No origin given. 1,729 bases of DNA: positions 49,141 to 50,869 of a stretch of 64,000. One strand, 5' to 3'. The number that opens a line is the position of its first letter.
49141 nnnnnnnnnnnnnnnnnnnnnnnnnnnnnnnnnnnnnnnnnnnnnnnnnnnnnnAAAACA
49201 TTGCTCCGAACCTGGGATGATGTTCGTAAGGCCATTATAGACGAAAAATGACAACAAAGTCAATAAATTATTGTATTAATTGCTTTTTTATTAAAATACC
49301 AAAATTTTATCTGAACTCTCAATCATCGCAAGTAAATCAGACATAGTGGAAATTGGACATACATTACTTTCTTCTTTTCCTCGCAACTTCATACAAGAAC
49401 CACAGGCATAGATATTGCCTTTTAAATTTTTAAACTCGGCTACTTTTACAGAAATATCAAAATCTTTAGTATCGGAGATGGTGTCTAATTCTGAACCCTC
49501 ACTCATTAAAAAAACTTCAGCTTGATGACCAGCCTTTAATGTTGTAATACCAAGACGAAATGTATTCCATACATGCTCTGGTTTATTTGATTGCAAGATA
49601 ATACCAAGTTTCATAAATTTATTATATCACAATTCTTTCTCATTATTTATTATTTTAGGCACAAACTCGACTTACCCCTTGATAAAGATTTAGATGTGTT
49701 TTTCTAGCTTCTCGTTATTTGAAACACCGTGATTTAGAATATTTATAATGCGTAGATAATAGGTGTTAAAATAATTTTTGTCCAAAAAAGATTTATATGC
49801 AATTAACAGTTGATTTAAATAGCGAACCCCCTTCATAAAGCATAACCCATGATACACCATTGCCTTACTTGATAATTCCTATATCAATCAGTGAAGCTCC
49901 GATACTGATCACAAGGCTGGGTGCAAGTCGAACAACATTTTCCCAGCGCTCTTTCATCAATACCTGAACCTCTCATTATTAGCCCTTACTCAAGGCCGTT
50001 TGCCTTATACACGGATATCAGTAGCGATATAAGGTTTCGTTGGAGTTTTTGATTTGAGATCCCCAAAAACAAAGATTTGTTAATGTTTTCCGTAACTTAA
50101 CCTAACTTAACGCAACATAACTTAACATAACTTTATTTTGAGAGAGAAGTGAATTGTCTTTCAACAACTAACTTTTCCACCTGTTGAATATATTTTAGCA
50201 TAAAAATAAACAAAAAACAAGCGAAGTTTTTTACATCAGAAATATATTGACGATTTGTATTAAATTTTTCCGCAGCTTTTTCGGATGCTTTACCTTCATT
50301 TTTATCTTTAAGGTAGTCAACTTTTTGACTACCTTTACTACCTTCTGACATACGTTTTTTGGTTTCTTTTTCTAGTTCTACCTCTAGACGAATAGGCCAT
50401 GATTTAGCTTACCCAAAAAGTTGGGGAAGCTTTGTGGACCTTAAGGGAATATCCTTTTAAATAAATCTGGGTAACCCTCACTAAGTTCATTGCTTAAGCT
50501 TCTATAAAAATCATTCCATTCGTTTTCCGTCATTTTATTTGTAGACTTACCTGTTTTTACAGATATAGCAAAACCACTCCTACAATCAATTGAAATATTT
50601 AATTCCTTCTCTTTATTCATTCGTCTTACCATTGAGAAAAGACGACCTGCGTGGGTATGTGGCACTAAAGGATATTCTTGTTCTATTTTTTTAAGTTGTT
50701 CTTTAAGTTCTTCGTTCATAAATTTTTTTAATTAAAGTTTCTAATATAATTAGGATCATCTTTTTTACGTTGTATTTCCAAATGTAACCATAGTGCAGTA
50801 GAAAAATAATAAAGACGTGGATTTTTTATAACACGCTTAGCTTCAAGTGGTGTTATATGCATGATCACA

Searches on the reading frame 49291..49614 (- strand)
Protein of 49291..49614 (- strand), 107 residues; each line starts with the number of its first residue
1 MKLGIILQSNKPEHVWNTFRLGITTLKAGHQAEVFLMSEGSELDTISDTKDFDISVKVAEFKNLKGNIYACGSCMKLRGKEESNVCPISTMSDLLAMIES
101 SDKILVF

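Call 50: search_protein_families(library=pfam, proteins=[window:49291-49614:-], max_evalue=0.01)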
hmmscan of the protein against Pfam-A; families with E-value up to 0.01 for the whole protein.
window:49291-49614:- (107 aa): 1 family
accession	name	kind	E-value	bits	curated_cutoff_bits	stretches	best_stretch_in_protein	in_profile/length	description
PF02635.20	DsrE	-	2.4e-07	31.4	22.7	1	1-107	1-116/116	DsrE/DsrF-like family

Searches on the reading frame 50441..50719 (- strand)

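Call 4: search_protein_families(library=pfam, proteins=[window:50441-50719:-], max_evalue=0.01)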
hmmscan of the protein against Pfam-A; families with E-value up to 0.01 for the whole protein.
window:50441-50719:- (92 aa): 0 families

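Call 5: search_protein_families(library=padloc, proteins=[window:50441-50719:-], max_evalue=0.01)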
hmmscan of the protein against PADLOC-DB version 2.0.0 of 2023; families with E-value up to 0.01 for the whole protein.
window:50441-50719:- (92 aa): 0 families

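Call 6: search_protein_families(library=ncbifam, proteins=[window:50441-50719:-], max_evalue=0.01)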
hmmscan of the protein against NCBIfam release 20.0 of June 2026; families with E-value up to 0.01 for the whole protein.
window:50441-50719:- (92 aa): 1 family
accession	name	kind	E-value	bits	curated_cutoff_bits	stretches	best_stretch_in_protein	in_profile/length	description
NF045767.1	RuberyRbr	equivalog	0.0062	16.6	200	1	7-86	40-120/194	rubrerythrin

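Call 79: search_protein_families(library=phrogs, proteins=[window:50441-50719:-], max_evalue=0.001)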
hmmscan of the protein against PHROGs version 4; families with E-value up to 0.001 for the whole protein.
window:50441-50719:- (92 aa): 0 families
